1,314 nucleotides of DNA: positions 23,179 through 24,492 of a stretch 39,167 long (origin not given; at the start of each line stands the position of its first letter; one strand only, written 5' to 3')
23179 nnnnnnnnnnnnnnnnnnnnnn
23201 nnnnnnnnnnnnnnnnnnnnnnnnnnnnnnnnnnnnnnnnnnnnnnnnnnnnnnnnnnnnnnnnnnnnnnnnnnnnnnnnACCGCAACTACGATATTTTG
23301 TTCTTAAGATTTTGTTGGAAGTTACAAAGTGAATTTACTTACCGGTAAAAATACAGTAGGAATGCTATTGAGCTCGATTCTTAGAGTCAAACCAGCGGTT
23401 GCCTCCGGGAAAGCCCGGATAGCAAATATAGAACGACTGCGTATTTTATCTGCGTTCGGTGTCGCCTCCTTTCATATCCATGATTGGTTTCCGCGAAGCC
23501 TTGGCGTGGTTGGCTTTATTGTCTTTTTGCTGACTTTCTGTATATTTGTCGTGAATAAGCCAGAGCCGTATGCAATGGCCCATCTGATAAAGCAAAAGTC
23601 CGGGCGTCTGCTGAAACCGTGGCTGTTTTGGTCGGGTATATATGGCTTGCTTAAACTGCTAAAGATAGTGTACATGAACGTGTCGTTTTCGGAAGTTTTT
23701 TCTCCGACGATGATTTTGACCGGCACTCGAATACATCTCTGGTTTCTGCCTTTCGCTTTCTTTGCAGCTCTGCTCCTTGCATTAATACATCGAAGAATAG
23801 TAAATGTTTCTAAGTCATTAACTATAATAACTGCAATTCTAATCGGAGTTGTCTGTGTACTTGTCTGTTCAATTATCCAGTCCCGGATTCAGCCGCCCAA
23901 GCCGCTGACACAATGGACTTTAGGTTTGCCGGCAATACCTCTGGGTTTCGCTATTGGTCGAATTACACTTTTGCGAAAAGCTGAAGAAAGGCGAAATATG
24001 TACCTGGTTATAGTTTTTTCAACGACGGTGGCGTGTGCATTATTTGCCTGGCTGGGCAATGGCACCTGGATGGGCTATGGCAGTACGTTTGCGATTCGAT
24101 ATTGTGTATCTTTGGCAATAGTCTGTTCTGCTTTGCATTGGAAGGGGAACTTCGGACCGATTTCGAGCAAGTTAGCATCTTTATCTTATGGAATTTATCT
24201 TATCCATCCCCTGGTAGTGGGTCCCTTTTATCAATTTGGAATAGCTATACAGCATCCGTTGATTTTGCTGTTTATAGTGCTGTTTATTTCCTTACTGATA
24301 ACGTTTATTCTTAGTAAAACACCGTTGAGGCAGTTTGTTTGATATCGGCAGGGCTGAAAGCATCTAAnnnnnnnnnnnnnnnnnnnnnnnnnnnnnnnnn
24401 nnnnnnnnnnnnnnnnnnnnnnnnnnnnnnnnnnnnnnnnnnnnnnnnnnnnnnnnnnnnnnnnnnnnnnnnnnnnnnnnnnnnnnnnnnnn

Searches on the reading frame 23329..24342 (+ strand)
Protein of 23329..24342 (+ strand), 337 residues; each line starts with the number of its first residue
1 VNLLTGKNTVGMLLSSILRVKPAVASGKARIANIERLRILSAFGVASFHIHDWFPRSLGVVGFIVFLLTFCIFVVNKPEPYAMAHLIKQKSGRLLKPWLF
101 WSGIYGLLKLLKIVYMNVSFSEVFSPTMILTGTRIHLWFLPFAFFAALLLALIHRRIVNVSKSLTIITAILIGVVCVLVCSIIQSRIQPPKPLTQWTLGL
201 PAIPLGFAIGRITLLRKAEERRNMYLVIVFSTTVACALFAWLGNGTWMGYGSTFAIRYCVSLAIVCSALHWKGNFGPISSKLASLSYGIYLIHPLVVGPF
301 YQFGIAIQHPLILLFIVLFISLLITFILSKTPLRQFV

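Call 6: search_protein_families(library=ncbifam, proteins=[window:23329-24342:+], max_evalue=0.00001)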
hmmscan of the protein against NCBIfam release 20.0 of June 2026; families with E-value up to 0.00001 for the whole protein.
window:23329-24342:+ (337 aa): 0 families

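Call 63: search_protein_families(library=pfam, proteins=[window:23329-24342:+], max_evalue=0.01)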
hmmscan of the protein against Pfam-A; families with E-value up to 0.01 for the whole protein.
window:23329-24342:+ (337 aa): 1 family
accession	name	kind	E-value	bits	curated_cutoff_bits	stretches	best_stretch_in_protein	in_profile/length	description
PF01757.29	Acyl_transf_3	-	1.9e-22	80.2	31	1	32-329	2-325/326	Acyltransferase domain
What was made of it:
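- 23329..24342 (+): Acyl_transf_3 integral-membrane acyltransferase. PF01757, 80.2 bits (call 63).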
